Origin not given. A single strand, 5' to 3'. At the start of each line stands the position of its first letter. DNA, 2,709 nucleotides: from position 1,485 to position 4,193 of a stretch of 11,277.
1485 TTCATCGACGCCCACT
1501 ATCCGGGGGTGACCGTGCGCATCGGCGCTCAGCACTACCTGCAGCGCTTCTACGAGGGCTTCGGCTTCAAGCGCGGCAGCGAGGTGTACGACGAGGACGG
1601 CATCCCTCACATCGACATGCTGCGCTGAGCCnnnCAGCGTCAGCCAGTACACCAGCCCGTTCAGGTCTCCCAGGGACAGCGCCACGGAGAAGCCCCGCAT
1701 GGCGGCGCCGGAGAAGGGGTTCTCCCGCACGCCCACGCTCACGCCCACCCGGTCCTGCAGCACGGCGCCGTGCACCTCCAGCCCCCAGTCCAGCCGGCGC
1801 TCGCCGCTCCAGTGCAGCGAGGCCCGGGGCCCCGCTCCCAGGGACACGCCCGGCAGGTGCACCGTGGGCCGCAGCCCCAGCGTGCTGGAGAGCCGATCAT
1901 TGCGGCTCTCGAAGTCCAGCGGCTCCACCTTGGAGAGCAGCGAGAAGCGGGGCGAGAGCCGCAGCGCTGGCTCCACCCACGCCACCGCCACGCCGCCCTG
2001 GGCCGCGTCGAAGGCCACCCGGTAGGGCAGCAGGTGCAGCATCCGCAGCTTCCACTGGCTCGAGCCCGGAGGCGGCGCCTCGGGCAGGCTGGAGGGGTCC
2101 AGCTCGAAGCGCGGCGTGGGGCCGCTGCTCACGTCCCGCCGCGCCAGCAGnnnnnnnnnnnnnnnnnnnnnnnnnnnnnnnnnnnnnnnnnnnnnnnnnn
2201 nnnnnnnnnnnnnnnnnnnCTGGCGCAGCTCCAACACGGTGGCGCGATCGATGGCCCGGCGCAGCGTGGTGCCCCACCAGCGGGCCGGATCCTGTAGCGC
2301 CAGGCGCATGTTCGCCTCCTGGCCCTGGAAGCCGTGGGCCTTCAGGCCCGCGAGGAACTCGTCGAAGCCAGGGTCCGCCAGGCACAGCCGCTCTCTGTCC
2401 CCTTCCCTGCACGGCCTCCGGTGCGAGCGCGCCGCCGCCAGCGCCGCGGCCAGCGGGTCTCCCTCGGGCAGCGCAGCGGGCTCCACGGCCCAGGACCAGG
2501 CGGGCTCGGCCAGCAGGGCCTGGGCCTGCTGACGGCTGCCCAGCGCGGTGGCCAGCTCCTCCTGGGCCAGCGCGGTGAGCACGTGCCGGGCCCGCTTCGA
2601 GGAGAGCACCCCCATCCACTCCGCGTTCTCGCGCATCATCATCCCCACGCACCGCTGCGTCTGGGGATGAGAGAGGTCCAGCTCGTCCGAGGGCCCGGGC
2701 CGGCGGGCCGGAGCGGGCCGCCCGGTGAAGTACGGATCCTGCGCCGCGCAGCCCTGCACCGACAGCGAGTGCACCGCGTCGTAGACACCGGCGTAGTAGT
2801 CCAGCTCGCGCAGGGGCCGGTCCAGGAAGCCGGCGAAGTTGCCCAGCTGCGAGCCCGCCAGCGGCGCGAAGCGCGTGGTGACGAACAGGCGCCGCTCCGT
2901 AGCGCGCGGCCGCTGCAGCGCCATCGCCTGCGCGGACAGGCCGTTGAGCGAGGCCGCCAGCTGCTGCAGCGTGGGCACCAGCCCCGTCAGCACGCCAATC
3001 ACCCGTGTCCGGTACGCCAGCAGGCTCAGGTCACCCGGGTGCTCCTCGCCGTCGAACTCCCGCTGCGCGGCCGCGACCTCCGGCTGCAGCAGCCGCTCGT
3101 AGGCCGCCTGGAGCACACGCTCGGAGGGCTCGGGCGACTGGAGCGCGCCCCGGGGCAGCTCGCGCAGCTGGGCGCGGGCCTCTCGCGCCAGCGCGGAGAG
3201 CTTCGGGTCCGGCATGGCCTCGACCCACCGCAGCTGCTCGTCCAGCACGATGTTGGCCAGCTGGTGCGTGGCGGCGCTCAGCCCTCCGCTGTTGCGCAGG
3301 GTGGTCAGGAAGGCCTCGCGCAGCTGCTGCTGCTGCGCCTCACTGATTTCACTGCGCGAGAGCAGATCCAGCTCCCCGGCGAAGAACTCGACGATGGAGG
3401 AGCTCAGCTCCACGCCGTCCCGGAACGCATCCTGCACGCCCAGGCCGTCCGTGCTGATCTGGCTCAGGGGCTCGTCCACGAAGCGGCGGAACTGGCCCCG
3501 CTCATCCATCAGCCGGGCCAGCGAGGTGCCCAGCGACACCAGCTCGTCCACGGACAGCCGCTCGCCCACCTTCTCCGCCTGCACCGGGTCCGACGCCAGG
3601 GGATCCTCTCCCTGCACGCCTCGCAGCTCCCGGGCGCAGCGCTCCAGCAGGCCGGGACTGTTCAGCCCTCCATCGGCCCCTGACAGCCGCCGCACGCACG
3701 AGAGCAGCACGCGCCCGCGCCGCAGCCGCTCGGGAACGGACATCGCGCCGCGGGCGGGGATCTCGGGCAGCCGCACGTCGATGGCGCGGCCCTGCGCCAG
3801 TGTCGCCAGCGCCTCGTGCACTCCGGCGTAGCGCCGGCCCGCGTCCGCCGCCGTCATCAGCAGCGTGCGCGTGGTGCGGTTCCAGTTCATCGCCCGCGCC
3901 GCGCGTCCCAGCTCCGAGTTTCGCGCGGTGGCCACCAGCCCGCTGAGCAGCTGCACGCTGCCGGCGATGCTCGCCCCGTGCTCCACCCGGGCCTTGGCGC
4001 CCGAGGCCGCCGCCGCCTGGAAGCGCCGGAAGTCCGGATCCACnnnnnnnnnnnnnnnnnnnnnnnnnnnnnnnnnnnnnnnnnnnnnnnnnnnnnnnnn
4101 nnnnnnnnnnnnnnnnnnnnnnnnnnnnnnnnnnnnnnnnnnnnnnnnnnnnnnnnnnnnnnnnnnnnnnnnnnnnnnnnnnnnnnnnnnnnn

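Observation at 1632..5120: Giant Sec-exported patatin-like phospholipase whose catalytic domain is less than a third of the protein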

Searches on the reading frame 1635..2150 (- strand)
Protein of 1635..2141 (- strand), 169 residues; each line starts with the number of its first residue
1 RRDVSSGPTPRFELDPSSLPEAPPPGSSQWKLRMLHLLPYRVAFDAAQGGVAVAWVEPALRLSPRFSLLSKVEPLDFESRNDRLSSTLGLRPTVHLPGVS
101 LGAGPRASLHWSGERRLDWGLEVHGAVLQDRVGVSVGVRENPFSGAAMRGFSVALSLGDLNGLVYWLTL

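Call 22: search_protein_families(library=pfam, proteins=[window:1635-2141:-], max_evalue=10)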
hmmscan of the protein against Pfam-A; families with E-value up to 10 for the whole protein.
seq(169 aa): 0 families

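Call 52: predict_structure(alignment_id=A3)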
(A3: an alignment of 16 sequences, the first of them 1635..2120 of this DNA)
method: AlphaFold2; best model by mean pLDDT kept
length: 162 residues; sequences in the alignment: 16
mean_pLDDT: 89.6   pTM: 0.79
mean pLDDT of the five models: 89.6, 88.6, 88.3, 87.5, 84.1
residues with pLDDT >= 90: 98; 70-90: 56; 50-70: 8; < 50: 0
segments of 3 or more residues with pLDDT < 50: none
pLDDT, mean of each block of 10 residues (from residue 1): 81 84 88 93 92 94 93 91 96 96 89 95 94 73 87 90 79
secondary structure, 60 per line:
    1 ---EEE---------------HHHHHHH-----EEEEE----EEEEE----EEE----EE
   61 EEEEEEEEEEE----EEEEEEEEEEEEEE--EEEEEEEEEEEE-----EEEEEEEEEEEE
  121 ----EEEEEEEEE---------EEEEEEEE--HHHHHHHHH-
elements in order: E4-6 H22-28 E34-38 E43-47 E52-54 E59-71 E76-89 E92-103 E109-120 E125-133 E143-150 H153-161
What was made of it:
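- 1635..2120 (-): C-terminal domain, residues 995-1156. It comprises a conserved LDPS(S/T)(I/L)P motif, a short helix, an 8-stranded antiparallel barrel with short loops on both sides, and a terminal helix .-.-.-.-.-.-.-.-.. It is the predicted outer-membrane anchor. The isolated-domain model has pLDDT 89.6 and pTM 0.79 (call 52).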

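Call 54: search_protein_representatives(alignment_id=A3)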
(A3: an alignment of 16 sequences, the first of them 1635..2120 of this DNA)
Query: 16 sequences, 163 profile positions. Proteins with E-value up to 0.001 (for the whole library): 158; up to 1e-10: 67; up to 1e-30: 37. The best 150 are listed.
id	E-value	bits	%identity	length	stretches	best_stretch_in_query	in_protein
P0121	2.0e-62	225.8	-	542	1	1-162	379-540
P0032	6.3e-62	224.2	-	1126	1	1-161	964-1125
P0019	2.3e-61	222.4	-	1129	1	1-160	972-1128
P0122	3.8e-61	221.7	-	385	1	1-161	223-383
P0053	3.9e-61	221.6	-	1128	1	1-162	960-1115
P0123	1.6e-60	219.7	-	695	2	1-161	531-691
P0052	3.1e-59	215.5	-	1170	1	2-162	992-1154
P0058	7.0e-59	214.3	-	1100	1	1-157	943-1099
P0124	7.2e-59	214.3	-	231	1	1-162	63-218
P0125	1.0e-58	213.8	-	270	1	1-162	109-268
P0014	7.1e-58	211.0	-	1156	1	1-158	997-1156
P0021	4.6e-57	208.4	-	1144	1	1-161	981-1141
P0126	1.9e-55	203.1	-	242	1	2-161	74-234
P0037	5.8e-54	198.3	-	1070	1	1-161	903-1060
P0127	6.2e-54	198.2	-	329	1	1-161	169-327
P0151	1.4e-24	102.8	-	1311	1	2-157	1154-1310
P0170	4.8e-12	62.0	-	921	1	26-156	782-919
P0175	5.4e-11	58.6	-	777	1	4-158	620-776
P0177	7.6e-11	58.1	-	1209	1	3-158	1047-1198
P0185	1.3e-09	54.2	-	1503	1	1-155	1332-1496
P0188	3.2e-09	52.8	-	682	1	23-152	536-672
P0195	1.5e-08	50.7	-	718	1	27-157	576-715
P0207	6.0e-08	48.7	-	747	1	23-157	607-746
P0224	2.6e-06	43.4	-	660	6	72-122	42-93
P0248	5.3e-05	39.1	-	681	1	3-156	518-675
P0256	2.9e-04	36.7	-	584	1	14-157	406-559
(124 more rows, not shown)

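Call 55: search_protein_families(library=pfam, proteins=[P0185, P0151, P0177, P0188, P0195, P0207, P0175, P0248, P0256, P0224], max_evalue=0.01)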
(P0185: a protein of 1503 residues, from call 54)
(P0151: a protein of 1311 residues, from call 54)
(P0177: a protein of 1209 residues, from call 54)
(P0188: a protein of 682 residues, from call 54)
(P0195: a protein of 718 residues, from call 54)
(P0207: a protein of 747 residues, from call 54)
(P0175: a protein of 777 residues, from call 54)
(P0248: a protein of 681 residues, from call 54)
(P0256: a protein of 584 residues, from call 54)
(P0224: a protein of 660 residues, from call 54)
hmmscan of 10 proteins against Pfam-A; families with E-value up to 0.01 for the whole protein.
P0185 (1503 aa): 2 families
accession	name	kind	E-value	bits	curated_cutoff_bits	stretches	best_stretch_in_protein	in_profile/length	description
PF01734.28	Patatin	-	3e-09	37.8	27.7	2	681-776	2-70/191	Patatin-like phospholipase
PF07995.17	GSDH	-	0.0056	16.4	25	0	329-433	115-222/332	Glucose / Sorbosone dehydrogenase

P0151 (1311 aa): 1 family
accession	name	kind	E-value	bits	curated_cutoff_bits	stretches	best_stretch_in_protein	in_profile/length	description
PF01734.28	Patatin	-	4.8e-11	43.7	27.7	1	85-391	1-191/191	Patatin-like phospholipase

P0177 (1209 aa): 1 family
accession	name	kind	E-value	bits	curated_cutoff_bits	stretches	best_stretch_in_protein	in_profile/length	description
PF01734.28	Patatin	-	3.3e-17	63.7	27.7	1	41-447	1-190/191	Patatin-like phospholipase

P0188 (682 aa): 1 family
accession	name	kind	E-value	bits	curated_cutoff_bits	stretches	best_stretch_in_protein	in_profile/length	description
PF01734.28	Patatin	-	7.1e-07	30.1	27.7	1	41-111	147-190/191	Patatin-like phospholipase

P0195 (718 aa): 1 family
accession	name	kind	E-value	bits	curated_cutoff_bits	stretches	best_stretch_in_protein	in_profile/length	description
PF01734.28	Patatin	-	3.6e-06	27.7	27.7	1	59-132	141-190/191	Patatin-like phospholipase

P0207 (747 aa): 1 family
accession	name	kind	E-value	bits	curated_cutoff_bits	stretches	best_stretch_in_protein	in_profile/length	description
PF01734.28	Patatin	-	5.1e-13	50.1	27.7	1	34-310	1-190/191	Patatin-like phospholipase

P0175 (777 aa): 1 family
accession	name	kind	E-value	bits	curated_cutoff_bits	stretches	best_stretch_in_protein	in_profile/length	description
PF01734.28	Patatin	-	1.2e-12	48.9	27.7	1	34-305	1-190/191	Patatin-like phospholipase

P0248 (681 aa): 1 family
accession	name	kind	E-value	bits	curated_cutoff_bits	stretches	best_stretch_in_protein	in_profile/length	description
PF01734.28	Patatin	-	9.4e-07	29.7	27.7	1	102-160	149-190/191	Patatin-like phospholipase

P0256 (584 aa): 0 families

P0224 (660 aa): 3 families
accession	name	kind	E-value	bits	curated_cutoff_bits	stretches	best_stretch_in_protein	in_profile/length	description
PF15533.11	Ntox33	-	2.5e-07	31.5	28.4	0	30-42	10-22/65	Bacterial toxin 33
PF09041.15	Aurora-A_bind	-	1.4e-06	28.7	21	0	68-82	40-54/68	Aurora-A binding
PF12099.14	DUF3575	-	2.7e-05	24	21.1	0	58-73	120-135/177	Protein of unknown function (DUF3575)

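Call 72: find_encoding_contigs(protein=P0170, flank=6000, max_places=1)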
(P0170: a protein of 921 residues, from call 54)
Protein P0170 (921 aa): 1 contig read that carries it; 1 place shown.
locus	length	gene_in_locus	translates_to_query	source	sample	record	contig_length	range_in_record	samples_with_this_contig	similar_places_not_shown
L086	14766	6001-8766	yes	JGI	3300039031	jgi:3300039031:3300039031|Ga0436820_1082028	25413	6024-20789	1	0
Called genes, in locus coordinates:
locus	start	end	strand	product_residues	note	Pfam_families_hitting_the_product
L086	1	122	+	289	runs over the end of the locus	PF00481:PP2C, PF13672:PP2C_2, PF07228:SpoIIE (faint)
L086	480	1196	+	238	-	PF01138:RNase_PH, PF03725:RNase_PH_C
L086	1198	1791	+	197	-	PF01725:Ham1p_like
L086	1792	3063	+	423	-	PF00089:Trypsin (weak), PF13365:Trypsin_2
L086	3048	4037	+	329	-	PF16697:Yop-YscD_cpl, PF00498:FHA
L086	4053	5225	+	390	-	PF04055:Radical_SAM, PF06969:HemN_C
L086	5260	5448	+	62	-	PF14255:Zn_ribbon_21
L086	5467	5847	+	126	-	PF02311:AraC_binding (weak), PF07883:Cupin_2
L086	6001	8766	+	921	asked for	PF01734:Patatin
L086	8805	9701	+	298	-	PF00480:ROK, PF01869:BcrAD_BadFG (faint), PF02685:Glucokinase (weak)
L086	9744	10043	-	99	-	-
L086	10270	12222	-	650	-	PF07732:Cu-oxidase_3 (faint), PF07731:Cu-oxidase_2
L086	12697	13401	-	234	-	PF02390:Methyltransf_4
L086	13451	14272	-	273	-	PF05690:ThiG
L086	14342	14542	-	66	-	PF02597:ThiS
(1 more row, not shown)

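Call 77: search_solved_structures(query=A2, max_evalue=10)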
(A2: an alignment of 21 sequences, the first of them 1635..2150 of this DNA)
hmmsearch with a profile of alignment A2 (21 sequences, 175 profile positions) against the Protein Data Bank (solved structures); distinct sequences matched with E-value up to 10: 3.
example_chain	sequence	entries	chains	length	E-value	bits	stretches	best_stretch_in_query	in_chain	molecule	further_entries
8dj6_A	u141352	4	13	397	0.58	12.7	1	92-152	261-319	Beta sliding clamp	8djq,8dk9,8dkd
2hii_A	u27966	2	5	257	1.6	11.3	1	38-68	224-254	PCNA1 (SSO0397)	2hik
7rpo_A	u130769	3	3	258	1.6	11.3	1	38-68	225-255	DNA polymerase sliding clamp 1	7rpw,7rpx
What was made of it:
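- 1635..2120 (-): No sequence-level match in Pfam or PDB (calls 22, 77).
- On Small 8-stranded outer-membrane beta-barrels (OmpA-like / OMP_b-brl class): No PDB sequence match below E 0.58 (call 77).
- Closest known: Small 8-stranded outer-membrane barrels. Different: There is no detectable sequence similarity (calls 22, 77).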

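Call 81: fold_search(model_id=the predicted structure, library=pdb)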
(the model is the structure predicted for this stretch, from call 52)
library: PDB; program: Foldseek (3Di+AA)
matches with E <= 10: 614; with E <= 0.001: 0
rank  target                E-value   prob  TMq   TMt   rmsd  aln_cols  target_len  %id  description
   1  4e1s                  1.8e-02  1.00  0.42  0.30   4.5       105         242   17  X-ray crystal structure of the transmembrane beta-domain from intimin from EHEC strain O157:H7 (released 2012-06-13)
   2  1qjp                  2.6e-02  0.99  0.40  0.45   5.7       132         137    6  HIGH RESOLUTION STRUCTURE OF THE OUTER MEMBRANE PROTEIN A (OMPA) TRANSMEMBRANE DOMAIN (released 2000-06-30)
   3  5g26                  2.8e-02  1.00  0.42  0.30   4.5       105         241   17  Unveiling the Mechanism Behind the in-meso Crystallization of Membrane Proteins (released 2017-02-15)
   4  4e1t                  5.3e-02  1.00  0.38  0.27   6.6       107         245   15  X-ray crystal structure of the transmembrane beta-domain from invasin from Yersinia pseudotuberculosis (released 2012-06-13)
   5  3qrc_B                8.0e-02  0.66  0.26  0.27   9.0       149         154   13  The crystal structure of Ail, the attachment invasion locus protein of Yersinia pestis, in complex with the heparin an (released 2011-11-23)
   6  9a32_MODEL_1_A        1.0e-01  0.85  0.31  0.17   9.5       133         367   10  Model of E. coli OmpC by in-cell photo-crosslinking MS and deep learning (released 2023-02-24)
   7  3qrc_A                1.3e-01  0.57  0.26  0.27   8.7       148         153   13  The crystal structure of Ail, the attachment invasion locus protein of Yersinia pestis, in complex with the heparin an (released 2011-11-23)
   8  1p4t                  1.3e-01  0.72  0.33  0.34   7.7       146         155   14  Crystal structure of Neisserial surface protein A (NspA) (released 2003-07-22)
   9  1mpr_A                1.5e-01  0.85  0.32  0.15   8.9       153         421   12  MALTOPORIN FROM SALMONELLA TYPHIMURIUM (released 1997-03-12)
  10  1bxw                  1.7e-01  0.63  0.30  0.29   8.0       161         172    8  OUTER MEMBRANE PROTEIN A (OMPA) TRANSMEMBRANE DOMAIN (released 1998-10-14)
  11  1mal_A                1.7e-01  0.63  0.30  0.15  11.2       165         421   14  STRUCTURAL BASIS FOR SUGAR TRANSLOCATION THROUGH MALTOPORIN CHANNELS AT 3.1 ANGSTROMS RESOLUTION (released 1995-12-31)
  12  8qwq_MODEL_1_A        1.8e-01  0.85  0.36  0.47   6.2       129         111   12  Magic-angle spinning NMR Structure of Opa60 in Lipid Bilayers (released 2024-07-24)
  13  8uzl_B                1.8e-01  0.69  0.31  0.35   7.8       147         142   11  Designed Transmembrane beta-barrel- TMB10_163 (released 2024-07-17)
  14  2iwv_A                1.9e-01  0.75  0.31  0.21   7.1       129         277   13  Structure of the monomeric outer membrane porin OmpG in the open and closed conformation (released 2006-08-14)
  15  5o65_A                2.2e-01  0.90  0.37  0.24   7.8       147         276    9  Crystal Structure of the Pseudomonas functional amyloid secretion protein FapF (released 2017-08-23)
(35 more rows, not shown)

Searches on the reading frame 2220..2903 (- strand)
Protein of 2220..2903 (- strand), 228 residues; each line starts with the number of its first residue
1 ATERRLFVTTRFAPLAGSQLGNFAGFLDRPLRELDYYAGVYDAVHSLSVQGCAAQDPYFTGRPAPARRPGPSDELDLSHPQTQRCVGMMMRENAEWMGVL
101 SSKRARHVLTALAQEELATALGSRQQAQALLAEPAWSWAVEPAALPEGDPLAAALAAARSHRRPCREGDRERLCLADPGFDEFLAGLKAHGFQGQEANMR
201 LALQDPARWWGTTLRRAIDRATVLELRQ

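Call 22: search_protein_families(library=pfam, proteins=[window:2220-2903:-], max_evalue=10)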
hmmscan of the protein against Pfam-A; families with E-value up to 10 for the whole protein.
seq(228 aa): 1 family
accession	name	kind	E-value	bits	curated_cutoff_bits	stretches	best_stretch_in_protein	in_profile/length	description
PF03967.18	PRCH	-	0.26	11.9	27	1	116-163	69-115/134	Photosynthetic reaction centre, H-chain N-terminal region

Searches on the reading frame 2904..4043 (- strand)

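Call 22: search_protein_families(library=pfam, proteins=[window:2904-4043:-], max_evalue=10)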
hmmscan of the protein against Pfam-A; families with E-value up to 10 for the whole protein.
seq(380 aa): 1 family
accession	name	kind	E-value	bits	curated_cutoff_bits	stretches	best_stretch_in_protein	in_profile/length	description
PF18859.6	acVLRF1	-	0.16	12.7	27.1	1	256-323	60-129/130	Actinobacteria/chloroflexi VLRF1 release factor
